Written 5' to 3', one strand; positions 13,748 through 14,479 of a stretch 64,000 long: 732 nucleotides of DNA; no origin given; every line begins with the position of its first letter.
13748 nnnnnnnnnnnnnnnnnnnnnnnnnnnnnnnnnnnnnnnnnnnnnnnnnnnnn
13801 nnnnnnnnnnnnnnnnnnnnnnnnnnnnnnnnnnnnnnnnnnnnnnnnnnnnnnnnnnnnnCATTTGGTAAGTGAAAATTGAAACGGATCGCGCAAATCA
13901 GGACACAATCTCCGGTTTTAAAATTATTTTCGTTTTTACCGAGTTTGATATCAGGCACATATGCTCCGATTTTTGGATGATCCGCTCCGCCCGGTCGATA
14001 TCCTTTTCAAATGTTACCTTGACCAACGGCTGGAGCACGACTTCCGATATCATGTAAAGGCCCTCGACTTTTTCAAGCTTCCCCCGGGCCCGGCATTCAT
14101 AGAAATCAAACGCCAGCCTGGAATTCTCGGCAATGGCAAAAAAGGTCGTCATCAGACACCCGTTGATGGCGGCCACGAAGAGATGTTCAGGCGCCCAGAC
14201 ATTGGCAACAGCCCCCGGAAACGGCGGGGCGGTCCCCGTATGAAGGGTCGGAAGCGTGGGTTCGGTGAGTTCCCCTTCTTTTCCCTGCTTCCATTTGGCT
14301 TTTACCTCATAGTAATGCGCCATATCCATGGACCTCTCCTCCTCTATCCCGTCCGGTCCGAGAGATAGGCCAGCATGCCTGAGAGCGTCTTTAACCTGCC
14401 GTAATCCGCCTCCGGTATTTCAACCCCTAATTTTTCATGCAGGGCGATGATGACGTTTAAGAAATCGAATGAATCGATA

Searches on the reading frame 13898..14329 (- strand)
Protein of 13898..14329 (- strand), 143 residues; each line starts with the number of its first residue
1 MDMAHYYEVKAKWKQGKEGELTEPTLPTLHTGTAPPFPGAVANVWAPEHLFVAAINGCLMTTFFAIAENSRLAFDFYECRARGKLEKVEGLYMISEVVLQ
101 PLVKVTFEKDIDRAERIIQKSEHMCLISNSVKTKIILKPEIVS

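Call 3: search_protein_families(library=pfam, proteins=[window:13898-14329:-])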
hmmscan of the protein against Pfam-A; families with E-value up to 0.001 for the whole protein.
window:13898-14329:- (143 aa): 1 family
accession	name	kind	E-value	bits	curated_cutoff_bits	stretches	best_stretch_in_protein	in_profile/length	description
PF02566.24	OsmC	-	5.1e-13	49.7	27.5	1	46-137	7-97/100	OsmC-like protein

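Call 4: search_protein_families(library=ncbifam, proteins=[window:13898-14329:-])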
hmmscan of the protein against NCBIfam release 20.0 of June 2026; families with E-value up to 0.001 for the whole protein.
window:13898-14329:- (143 aa): 5 families
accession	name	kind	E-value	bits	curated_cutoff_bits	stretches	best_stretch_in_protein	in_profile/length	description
TIGR03563.1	perox_SACOL1771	subfamily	3.3e-10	40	166.15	1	5-137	1-136/138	SACOL1771 family peroxiredoxin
TIGR03562.1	osmo_induc_OsmC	subfamily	6.7e-05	23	85.8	1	46-137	44-135/137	OsmC family peroxiredoxin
NF052637.1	HydprxOhrVib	equivalog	7.7e-05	23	240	1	3-136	1-130/140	organic hydroperoxide reductase Ohr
NF041052.1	OsmC_like_Se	domain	0.0001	22.2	95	1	47-137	42-136/144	OsmC-related (seleno)protein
TIGR03561.1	organ_hyd_perox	subfamily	0.00016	22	88.85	1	7-135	2-128/134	Ohr family peroxiredoxin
